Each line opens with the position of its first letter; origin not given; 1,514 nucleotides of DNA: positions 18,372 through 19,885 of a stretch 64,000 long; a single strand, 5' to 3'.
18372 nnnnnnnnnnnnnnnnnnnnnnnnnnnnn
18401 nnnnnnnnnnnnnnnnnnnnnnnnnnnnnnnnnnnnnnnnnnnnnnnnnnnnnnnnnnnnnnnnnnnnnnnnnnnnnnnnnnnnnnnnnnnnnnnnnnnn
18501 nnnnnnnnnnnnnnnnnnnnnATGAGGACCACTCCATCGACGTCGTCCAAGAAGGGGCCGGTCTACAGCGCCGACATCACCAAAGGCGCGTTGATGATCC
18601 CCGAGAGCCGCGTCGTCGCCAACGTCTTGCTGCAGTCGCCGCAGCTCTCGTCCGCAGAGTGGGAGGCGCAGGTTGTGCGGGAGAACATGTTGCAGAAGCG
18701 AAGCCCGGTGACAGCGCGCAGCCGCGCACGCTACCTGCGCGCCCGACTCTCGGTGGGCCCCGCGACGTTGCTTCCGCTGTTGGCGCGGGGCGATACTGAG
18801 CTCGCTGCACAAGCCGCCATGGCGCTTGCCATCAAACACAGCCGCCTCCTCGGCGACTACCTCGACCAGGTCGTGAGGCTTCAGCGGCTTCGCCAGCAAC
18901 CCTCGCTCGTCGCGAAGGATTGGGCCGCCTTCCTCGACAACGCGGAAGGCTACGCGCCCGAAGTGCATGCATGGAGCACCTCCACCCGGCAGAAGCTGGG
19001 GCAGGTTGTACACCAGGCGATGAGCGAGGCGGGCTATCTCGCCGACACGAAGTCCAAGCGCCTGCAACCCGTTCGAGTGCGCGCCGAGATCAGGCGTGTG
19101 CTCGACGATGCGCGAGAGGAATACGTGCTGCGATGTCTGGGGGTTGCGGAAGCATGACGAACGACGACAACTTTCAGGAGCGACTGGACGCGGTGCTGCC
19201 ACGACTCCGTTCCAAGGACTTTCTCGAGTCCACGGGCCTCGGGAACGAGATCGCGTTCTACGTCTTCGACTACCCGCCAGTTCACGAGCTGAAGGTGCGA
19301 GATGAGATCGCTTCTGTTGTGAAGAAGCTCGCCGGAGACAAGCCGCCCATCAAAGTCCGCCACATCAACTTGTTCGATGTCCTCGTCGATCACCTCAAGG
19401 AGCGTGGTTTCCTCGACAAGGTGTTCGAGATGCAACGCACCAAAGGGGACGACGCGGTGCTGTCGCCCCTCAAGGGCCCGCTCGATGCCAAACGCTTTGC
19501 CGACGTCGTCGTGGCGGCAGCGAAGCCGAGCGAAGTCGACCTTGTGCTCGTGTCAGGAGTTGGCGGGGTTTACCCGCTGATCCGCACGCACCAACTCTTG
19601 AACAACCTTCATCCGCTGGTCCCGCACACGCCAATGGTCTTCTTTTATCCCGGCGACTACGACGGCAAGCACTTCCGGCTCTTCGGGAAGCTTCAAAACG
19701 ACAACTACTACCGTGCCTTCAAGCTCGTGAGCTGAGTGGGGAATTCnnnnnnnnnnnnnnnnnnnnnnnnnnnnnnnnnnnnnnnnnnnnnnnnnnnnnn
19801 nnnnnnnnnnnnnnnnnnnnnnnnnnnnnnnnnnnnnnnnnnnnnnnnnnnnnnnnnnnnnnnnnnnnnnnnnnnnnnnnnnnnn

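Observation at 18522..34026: Complete type-1 BREX gene set plus an embedded BrxU/GmrSD-like type IV restriction enzyme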

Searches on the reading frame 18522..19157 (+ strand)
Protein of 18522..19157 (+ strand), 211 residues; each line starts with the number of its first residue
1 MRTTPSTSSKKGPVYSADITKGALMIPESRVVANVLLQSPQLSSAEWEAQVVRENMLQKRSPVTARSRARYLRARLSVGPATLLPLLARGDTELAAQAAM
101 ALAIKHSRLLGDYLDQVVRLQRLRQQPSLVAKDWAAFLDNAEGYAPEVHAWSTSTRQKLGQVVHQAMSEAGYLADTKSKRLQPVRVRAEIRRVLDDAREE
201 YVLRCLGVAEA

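Call 4: search_protein_families(library=padloc, proteins=[window:18522-19157:+])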
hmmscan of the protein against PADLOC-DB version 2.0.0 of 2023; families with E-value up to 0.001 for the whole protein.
window:18522-19157:+ (211 aa): 12 families
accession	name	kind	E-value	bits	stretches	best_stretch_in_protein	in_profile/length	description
PDLC02457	BrxA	-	1.7e-55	185.9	1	13-208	6-199/201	BrxA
PDLC02441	BrxA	-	2.9e-53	178.8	1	11-208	12-207/209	BrxA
PDLC02439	BrxA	-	1.3e-32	111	1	15-196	7-186/200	BrxA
PDLC02451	BrxA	-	1.5e-22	78.7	1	15-206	7-197/201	BrxA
PDLC02452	BrxA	-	7.6e-21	72.7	1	15-194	3-180/204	BrxA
PDLC02443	BrxA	-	4.3e-16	57.2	1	14-200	7-189/203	BrxA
PDLC02447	BrxA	-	6.4e-14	50.1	1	15-179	5-167/199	BrxA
PDLC02446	BrxA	-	6.2e-07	27.6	1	15-203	8-192/211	BrxA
PDLC02438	BrxA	-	6.4e-06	24.2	1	19-180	9-168/200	BrxA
PDLC02440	BrxA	-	1.2e-05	23.2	1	15-194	5-183/199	BrxA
PDLC02445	BrxA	-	0.00025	18.9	1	14-188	6-185/262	BrxA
PDLC02450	BrxA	-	0.00036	18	0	23-182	25-178/259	BrxA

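Call 5: search_protein_families(library=pfam, proteins=[window:18522-19157:+])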
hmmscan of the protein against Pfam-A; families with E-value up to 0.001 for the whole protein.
window:18522-19157:+ (211 aa): 1 family
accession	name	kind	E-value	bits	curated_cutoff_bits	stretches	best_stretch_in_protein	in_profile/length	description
PF08849.17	BrxA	-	1.1e-43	149.6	23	1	15-195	3-181/184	BrxA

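Call 49: search_protein_families(library=ncbifam, proteins=[window:18522-19157:+], max_evalue=0.00001)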
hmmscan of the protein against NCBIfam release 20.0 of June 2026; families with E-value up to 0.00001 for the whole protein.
window:18522-19157:+ (211 aa): 0 families

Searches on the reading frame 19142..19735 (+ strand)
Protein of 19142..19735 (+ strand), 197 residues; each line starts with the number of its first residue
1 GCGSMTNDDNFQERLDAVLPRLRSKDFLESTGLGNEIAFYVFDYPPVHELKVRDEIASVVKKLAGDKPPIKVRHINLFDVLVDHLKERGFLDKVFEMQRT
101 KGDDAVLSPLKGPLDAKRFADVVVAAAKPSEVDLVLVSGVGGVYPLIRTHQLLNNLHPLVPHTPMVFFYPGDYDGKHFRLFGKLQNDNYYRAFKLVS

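Call 4: search_protein_families(library=padloc, proteins=[window:19142-19735:+])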
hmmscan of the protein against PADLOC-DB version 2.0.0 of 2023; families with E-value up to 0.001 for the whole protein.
window:19142-19735:+ (197 aa): 10 families
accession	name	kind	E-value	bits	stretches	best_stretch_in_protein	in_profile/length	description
PDLC02463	BrxB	-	6.7e-69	229.8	1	9-196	3-190/193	BrxB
PDLC02466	BrxB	-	3.3e-30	103.4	1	11-196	4-185/185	BrxB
PDLC02468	BrxB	-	7.6e-24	82.6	1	74-196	3-131/135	BrxB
PDLC02459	BrxB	-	1.6e-16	58.7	1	36-191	28-199/203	BrxB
PDLC02462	BrxB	-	7.5e-15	53.4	1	37-195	27-198/202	BrxB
PDLC02461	BrxB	-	8.8e-14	49.6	1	21-174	18-169/200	BrxB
PDLC02464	BrxB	-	2.1e-08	32.2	1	132-191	16-75/79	BrxB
PDLC02469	BrxB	-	6e-08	30.6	1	44-189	34-173/184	BrxB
PDLC02465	BrxB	-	9.1e-05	20.7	1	116-193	110-186/190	BrxB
PDLC02467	BrxB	-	0.00017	19.4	1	131-194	120-182/193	BrxB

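Call 5: search_protein_families(library=pfam, proteins=[window:19142-19735:+])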
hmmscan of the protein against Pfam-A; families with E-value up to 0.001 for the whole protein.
window:19142-19735:+ (197 aa): 1 family
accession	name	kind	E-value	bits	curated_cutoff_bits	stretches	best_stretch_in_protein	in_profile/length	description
PF08747.16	BrxB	-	1.7e-39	135.1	26.8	1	74-195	2-124/124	BREX protein BrxB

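Call 49: search_protein_families(library=ncbifam, proteins=[window:19142-19735:+], max_evalue=0.00001)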
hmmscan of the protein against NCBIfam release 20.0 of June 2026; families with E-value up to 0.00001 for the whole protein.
window:19142-19735:+ (197 aa): 0 families
